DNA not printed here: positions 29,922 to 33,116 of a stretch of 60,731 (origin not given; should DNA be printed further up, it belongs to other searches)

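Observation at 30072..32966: Sulfotransferase - coiled coil - GT2 - GT2 fusion: candidate single-protein polymerase/terminator with a sulfate cap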

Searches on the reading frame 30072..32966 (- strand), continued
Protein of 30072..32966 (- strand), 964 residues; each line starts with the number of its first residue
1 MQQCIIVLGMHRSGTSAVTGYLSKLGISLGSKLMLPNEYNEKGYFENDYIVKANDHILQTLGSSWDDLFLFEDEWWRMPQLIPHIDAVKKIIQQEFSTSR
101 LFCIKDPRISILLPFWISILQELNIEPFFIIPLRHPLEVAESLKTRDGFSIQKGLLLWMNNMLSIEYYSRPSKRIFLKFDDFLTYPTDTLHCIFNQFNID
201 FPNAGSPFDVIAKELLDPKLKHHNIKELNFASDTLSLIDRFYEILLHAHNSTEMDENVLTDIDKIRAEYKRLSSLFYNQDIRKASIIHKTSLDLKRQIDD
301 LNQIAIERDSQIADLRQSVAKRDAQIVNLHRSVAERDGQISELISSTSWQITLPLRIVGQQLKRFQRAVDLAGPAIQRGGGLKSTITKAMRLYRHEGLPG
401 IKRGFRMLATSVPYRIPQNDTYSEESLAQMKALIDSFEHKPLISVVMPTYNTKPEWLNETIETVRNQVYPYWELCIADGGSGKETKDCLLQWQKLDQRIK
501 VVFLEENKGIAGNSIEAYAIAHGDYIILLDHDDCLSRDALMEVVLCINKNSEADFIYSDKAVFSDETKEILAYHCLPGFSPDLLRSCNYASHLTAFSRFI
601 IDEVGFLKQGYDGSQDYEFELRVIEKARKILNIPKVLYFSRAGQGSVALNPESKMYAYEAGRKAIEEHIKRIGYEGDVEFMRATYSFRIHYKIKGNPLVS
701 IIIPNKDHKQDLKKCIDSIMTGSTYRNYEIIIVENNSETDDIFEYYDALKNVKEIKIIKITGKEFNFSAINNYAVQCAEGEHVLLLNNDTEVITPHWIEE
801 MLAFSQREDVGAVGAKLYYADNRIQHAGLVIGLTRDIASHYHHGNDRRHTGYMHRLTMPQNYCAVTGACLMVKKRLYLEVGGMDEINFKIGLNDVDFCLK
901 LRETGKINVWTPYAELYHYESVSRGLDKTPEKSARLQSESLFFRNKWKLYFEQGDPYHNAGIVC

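Call 27: find_encoding_contigs(protein=P0122, flank=10000, max_places=2)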
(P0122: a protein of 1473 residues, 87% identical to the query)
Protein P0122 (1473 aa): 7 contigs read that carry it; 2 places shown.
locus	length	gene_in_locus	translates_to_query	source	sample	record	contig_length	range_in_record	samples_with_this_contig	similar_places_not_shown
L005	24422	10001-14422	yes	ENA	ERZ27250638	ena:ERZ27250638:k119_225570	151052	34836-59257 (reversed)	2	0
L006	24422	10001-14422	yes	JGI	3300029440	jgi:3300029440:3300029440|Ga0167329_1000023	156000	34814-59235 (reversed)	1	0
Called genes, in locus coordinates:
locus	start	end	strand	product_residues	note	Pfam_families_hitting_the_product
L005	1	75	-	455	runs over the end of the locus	PF11638:DnaA_N, PF01695:IstB_IS21 (weak), PF00308:Bac_DnaA, PF00004:AAA (weak), PF08299:Bac_DnaA_C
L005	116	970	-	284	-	PF02195:ParB_N, PF17762:HTH_ParB, PF23552:ParB_C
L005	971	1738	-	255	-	PF00142:Fer4_NifH (weak), PF01656:CbiA, PF06564:CBP_BcsQ, PF09140:MipZ, PF10609:ParA, PF13614:AAA_31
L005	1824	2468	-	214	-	PF02527:GidB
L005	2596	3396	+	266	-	PF06167:Peptidase_M90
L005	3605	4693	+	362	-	PF00953:Glycos_transf_4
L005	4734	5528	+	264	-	PF01061:ABC2_membrane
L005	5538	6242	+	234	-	PF00005:ABC_tran, PF13304:AAA_21 (faint)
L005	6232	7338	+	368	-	PF14305:ATPgrasp_TupA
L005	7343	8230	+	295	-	PF04055:Radical_SAM (weak)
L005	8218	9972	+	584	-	PF00535:Glycos_transf_2 (faint), PF01697:Glyco_transf_92, PF13578:Methyltransf_24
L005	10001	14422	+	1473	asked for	PF04230:PS_pyruv_trans, PF00535:Glycos_transf_2, PF00535:Glycos_transf_2, PF10111:Glyco_tranf_2_2, PF00535:Glycos_transf_2, PF10111:Glyco_tranf_2_2 (weak), PF00535:Glycos_transf_2, PF13641:Glyco_tranf_2_3, +1 more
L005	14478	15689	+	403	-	-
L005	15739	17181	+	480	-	PF09913:DUF2142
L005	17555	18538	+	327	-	PF00535:Glycos_transf_2, PF13641:Glyco_tranf_2_3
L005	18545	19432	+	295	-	PF00535:Glycos_transf_2, PF10111:Glyco_tranf_2_2 (weak), PF13641:Glyco_tranf_2_3, PF13712:Glyco_tranf_2_5 (weak), PF13632:Glyco_trans_2_3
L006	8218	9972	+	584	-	PF00535:Glycos_transf_2 (faint), PF01697:Glyco_transf_92, PF13578:Methyltransf_24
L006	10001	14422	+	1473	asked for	PF04230:PS_pyruv_trans, PF00535:Glycos_transf_2, PF00535:Glycos_transf_2, PF10111:Glyco_tranf_2_2, PF00535:Glycos_transf_2, PF10111:Glyco_tranf_2_2 (weak), PF00535:Glycos_transf_2, PF13641:Glyco_tranf_2_3, +1 more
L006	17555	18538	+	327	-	PF00535:Glycos_transf_2, PF13641:Glyco_tranf_2_3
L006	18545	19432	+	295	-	PF00535:Glycos_transf_2, PF10111:Glyco_tranf_2_2 (weak), PF13641:Glyco_tranf_2_3, PF13712:Glyco_tranf_2_5 (weak), PF13632:Glyco_trans_2_3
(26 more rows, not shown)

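Call 47: search_protein_families(library=pfam, alignment_id=A2, max_evalue=0.001)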
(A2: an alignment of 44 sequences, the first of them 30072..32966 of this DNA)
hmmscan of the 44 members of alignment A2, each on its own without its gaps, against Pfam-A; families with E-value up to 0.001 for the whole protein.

A. member 1, window:30072-32966:- (964 aa): 4 families
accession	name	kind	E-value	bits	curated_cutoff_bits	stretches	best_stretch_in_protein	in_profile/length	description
PF00535.33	Glycos_transf_2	-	1.1e-43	149.5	23.3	2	444-573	1-129/168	Glycosyl transferase family 2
PF13641.12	Glyco_tranf_2_3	-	9.3e-17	62.2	27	1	699-920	3-213/230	Glycosyltransferase like family 2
PF10111.15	Glyco_tranf_2_2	-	6.1e-11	42.8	27.3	1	444-569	1-133/276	Glycosyltransferase like family 2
PF13632.12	Glyco_trans_2_3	-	7.9e-09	36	27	1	782-926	1-129/198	Glycosyl transferase family group 2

B. families by the number of members that match (of 44 scanned): 17 families
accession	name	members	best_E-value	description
PF00535.33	Glycos_transf_2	44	2.7e-54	Glycosyl transferase family 2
PF13641.12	Glyco_tranf_2_3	44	6.8e-29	Glycosyltransferase like family 2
PF10111.15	Glyco_tranf_2_2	43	1.3e-24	Glycosyltransferase like family 2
PF13632.12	Glyco_trans_2_3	37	4.1e-12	Glycosyl transferase family group 2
PF13469.12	Sulfotransfer_3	19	1.9e-07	Sulfotransferase family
PF13712.12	Glyco_tranf_2_5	10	6.9e-10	Glycosyltransferase like family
PF13506.12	Glyco_transf_21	10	3.2e-07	Glycosyl transferase family 21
PF00685.33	Sulfotransfer_1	3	7.9e-06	Sulfotransferase domain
PF02709.20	Glyco_transf_7C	2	2.5e-05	N-terminal domain of galactosyltransferase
PF15233.11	SYCE1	2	9.2e-05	Synaptonemal complex central element protein 1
PF04102.17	SlyX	2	0.00017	SlyX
PF12329.13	TMF_DNA_bd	1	0.00014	TATA element modulatory factor 1 DNA binding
PF06005.17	ZapB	1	0.00022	Cell division protein ZapB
PF17675.6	APG6_N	1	0.00051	Apg6 coiled-coil region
PF13704.12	Glyco_tranf_2_4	1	0.00064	Glycosyl transferase family 2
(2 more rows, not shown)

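Call 57: predict_structure(alignment_id=A2)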
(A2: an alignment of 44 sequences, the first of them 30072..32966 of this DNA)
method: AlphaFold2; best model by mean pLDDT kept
length: 964 residues; sequences in the alignment: 44
mean_pLDDT: 87.0   pTM: 0.60
mean pLDDT of the five models: 87.0, 86.8, 85.5, 85.4, 85.2
residues with pLDDT >= 90: 567; 70-90: 272; 50-70: 104; < 50: 21
segments of 3 or more residues with pLDDT < 50: 226-230, 406-415
pLDDT, mean of each block of 10 residues (from residue 1): 93 88 91 86 89 95 87 90 94 93 95 95 96 90 87 91 92 90 87 90 65 65 49 79 85 77 88 72 66 77 82 82 80 75 64 63 63 58 70 69 52 44 85 97 97 93 96 97 96 98 94 97 97 94 97 96 88 91 95 93 96 94 96 94 85 91 97 95 94 97 93 97 98 92 95 95 87 97 96 98 97 95 90 78 89 92 88 98 94 94 96 93 60 88 92 88 56
secondary structure, 60 per line:
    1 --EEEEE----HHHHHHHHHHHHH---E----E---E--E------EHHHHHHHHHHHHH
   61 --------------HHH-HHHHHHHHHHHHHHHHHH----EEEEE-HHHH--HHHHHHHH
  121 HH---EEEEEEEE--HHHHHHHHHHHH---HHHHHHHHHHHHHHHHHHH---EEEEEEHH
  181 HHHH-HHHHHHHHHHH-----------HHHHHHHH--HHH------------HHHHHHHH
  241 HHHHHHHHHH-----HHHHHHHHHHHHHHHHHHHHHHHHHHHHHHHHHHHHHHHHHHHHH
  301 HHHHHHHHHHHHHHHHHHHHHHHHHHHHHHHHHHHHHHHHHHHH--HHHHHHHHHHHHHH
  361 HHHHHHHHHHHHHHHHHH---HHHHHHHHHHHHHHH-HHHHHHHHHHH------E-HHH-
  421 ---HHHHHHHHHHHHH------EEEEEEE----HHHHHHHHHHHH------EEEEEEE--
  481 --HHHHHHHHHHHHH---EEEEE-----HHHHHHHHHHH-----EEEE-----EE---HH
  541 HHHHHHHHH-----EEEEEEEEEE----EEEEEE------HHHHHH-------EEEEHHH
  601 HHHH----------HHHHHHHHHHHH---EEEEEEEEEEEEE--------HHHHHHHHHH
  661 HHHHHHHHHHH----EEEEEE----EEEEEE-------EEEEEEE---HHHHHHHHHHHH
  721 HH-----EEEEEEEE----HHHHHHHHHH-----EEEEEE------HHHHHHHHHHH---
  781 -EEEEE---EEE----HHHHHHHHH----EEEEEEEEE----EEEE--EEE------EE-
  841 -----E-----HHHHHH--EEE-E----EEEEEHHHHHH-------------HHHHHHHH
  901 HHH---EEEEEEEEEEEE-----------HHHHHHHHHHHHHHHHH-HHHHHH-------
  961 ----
elements in order (helices of 4 or more, strands of 3 or more residues): E3-7 H12-24 H48-60 H79-96 E101-105 H107-110 H113-122 E126-133 H136-147 H151-169 E173-178 H179-184 H186-196 H208-215 H233-250 H256-344 H347-378 H382-396 H398-408 H424-436 E443-449 H454-465 E472-478 H483-495 E499-503 H509-519 E525-528 H539-549 E555-564 E569-574 H581-586 E594-597 H598-604 H615-626 E630-642 H651-671 E676-681 E686-691 E699-705 H709-722 E728-735 H740-749 E755-760 H767-777 E782-786 E790-792 H797-805 E810-818 E823-826 E829-831 H852-857 E860-862 E869-873 H874-879 H893-903 E907-918 H930-946 H948-953

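Call 62: fold_search(model_id=the predicted structure, library=pdb)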
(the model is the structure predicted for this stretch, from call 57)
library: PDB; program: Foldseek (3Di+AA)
matches with E <= 10: 1584; with E <= 0.001: 562
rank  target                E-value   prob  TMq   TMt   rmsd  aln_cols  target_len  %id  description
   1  2z86_D                1.4e-21  1.00  0.22  0.34  16.0       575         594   15  Crystal structure of chondroitin polymerase from Escherichia coli strain K4 (K4CP) complexed with UDP-GlcUA and UDP (released 2008-09-16)
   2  2z87_B                1.5e-21  1.00  0.22  0.34  15.7       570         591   16  Crystal structure of chondroitin polymerase from Escherichia coli strain K4 (K4CP) complexed with UDP-GalNAc and UDP (released 2008-09-16)
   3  2z86_C                3.5e-21  1.00  0.21  0.31  23.1       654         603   15  Crystal structure of chondroitin polymerase from Escherichia coli strain K4 (K4CP) complexed with UDP-GlcUA and UDP (released 2008-09-16)
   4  2z87_A                8.7e-21  1.00  0.21  0.32  22.6       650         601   15  Crystal structure of chondroitin polymerase from Escherichia coli strain K4 (K4CP) complexed with UDP-GalNAc and UDP (released 2008-09-16)
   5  2z86_B                1.8e-20  1.00  0.21  0.32  22.5       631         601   14  Crystal structure of chondroitin polymerase from Escherichia coli strain K4 (K4CP) complexed with UDP-GlcUA and UDP (released 2008-09-16)
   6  2z86_A                2.5e-19  1.00  0.21  0.33  15.6       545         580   16  Crystal structure of chondroitin polymerase from Escherichia coli strain K4 (K4CP) complexed with UDP-GlcUA and UDP (released 2008-09-16)
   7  8viw_A                8.3e-19  1.00  0.21  0.35  22.7       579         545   15  Cryo-EM structure of heparosan synthase 2 from Pasteurella multocida with polysaccharide in the GlcNAc-T active site (released 2024-07-24)
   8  8vh8_A                8.7e-19  1.00  0.20  0.34  22.6       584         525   13  Crystal structure of heparosan synthase 2 from Pasteurella multocida at 2.85 A (released 2024-09-04)
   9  8vh8_D                2.9e-18  1.00  0.20  0.35  22.7       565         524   14  Crystal structure of heparosan synthase 2 from Pasteurella multocida at 2.85 A (released 2024-09-04)
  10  8vh8_B                3.0e-18  1.00  0.20  0.34  22.6       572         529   13  Crystal structure of heparosan synthase 2 from Pasteurella multocida at 2.85 A (released 2024-09-04)
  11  8vh7_A                4.2e-18  1.00  0.20  0.35  22.7       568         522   15  Crystal structure of heparosan synthase 2 from Pasteurella multocida at 1.98 A (released 2024-07-24)
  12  8vh7_B                4.7e-18  1.00  0.20  0.36  22.8       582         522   15  Crystal structure of heparosan synthase 2 from Pasteurella multocida at 1.98 A (released 2024-07-24)
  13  8vh8_C                9.5e-18  1.00  0.21  0.36  22.6       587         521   14  Crystal structure of heparosan synthase 2 from Pasteurella multocida at 2.85 A (released 2024-09-04)
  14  9dyt_A                2.1e-12  1.00  0.19  0.37  17.1       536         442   12  Acanthamoeba Polyphaga Mimivirus R699 (released 2025-06-11)
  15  1xhb_A                7.8e-12  1.00  0.21  0.42   8.7       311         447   14  The Crystal Structure of UDP-GalNAc: polypeptide alpha-N-acetylgalactosaminyltransferase-T1 (released 2004-10-26)
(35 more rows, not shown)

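Call 80: find_encoding_contigs(protein=P0143, flank=10000, max_places=1)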
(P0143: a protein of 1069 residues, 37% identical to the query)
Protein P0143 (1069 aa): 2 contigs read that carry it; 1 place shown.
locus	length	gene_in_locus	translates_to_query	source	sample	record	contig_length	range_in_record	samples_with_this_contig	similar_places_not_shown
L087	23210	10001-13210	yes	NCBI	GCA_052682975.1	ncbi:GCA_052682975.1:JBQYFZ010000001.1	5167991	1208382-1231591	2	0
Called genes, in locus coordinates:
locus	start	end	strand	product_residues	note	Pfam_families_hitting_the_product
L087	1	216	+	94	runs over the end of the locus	PF00216:Bac_DNA_binding, PF18291:HU-HIG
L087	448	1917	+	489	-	PF00753:Lactamase_B, PF10996:Beta-Casp, PF07521:RMMBL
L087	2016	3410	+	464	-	PF02878:PGM_PMM_I, PF02879:PGM_PMM_II, PF02880:PGM_PMM_III, PF00408:PGM_PMM_IV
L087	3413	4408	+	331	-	PF00535:Glycos_transf_2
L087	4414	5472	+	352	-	PF00106:adh_short (faint), PF01073:3Beta_HSD, PF01370:Epimerase, PF02719:Polysacc_synt_2, PF04321:RmlD_sub_bind, PF07993:NAD_binding_4, PF16363:GDP_Man_Dehyd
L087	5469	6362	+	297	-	PF01370:Epimerase, PF04321:RmlD_sub_bind, PF16363:GDP_Man_Dehyd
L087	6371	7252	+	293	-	PF00483:NTP_transferase, PF12804:NTP_transf_3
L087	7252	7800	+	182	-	PF00908:dTDP_sugar_isom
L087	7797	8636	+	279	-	PF01061:ABC2_membrane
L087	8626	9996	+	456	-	PF13476:AAA_23 (weak), PF00005:ABC_tran, PF14524:Wzt_C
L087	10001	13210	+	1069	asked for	PF00535:Glycos_transf_2, PF10111:Glyco_tranf_2_2 (faint), PF00535:Glycos_transf_2, PF13641:Glyco_tranf_2_3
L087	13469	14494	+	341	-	PF00535:Glycos_transf_2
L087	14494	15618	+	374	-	PF01266:DAO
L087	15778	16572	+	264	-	PF01370:Epimerase (faint)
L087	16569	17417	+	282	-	PF01261:AP_endonuc_2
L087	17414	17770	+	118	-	PF00892:EamA, PF00893:Multi_Drug_Res (faint), PF10639:TMEM234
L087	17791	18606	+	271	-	PF00535:Glycos_transf_2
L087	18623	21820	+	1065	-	-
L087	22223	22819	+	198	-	PF01583:APS_kinase, PF13671:AAA_33 (weak)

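Call 81: find_encoding_contigs(protein=P0167, flank=10000, max_places=1)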
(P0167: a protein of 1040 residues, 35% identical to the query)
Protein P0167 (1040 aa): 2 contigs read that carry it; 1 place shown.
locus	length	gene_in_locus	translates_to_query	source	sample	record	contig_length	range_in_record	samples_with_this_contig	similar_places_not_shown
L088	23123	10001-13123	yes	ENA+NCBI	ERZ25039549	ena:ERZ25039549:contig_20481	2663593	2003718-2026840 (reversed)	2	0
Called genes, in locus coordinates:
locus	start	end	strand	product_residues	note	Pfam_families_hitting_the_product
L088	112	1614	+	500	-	-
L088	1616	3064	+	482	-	PF21926:FeeM (weak)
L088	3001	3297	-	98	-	-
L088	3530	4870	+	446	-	PF01209:Ubie_methyltran, PF13489:Methyltransf_23, PF13847:Methyltransf_31, PF08241:Methyltransf_11, PF08242:Methyltransf_12, PF13649:Methyltransf_25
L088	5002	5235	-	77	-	PF19837:DUF6316 (weak)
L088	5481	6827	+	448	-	PF00587:tRNA-synt_2b, PF03129:HGTP_anticodon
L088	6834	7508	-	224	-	PF13441:Gly-zipper_YMGG, PF13488:Gly-zipper_Omp, PF00691:OmpA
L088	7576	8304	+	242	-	PF01583:APS_kinase, PF13671:AAA_33 (weak)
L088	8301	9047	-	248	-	PF00005:ABC_tran, PF13304:AAA_21 (faint)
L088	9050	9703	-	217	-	-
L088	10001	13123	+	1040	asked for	PF00535:Glycos_transf_2, PF10111:Glyco_tranf_2_2 (faint), PF13632:Glyco_trans_2_3 (faint), PF00535:Glycos_transf_2, PF13641:Glyco_tranf_2_3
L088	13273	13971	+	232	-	PF13489:Methyltransf_23 (weak), PF13847:Methyltransf_31, PF08241:Methyltransf_11, PF08242:Methyltransf_12, PF13649:Methyltransf_25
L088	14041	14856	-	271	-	-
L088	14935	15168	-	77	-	-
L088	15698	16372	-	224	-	PF13489:Methyltransf_23, PF13847:Methyltransf_31, PF08241:Methyltransf_11, PF08242:Methyltransf_12, PF13649:Methyltransf_25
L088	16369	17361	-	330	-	PF00535:Glycos_transf_2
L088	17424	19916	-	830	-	-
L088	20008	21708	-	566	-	PF00535:Glycos_transf_2, PF13641:Glyco_tranf_2_3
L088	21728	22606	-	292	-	PF01370:Epimerase, PF04321:RmlD_sub_bind, PF01073:3Beta_HSD (weak), PF16363:GDP_Man_Dehyd, PF02719:Polysacc_synt_2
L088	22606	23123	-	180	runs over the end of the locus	PF00908:dTDP_sugar_isom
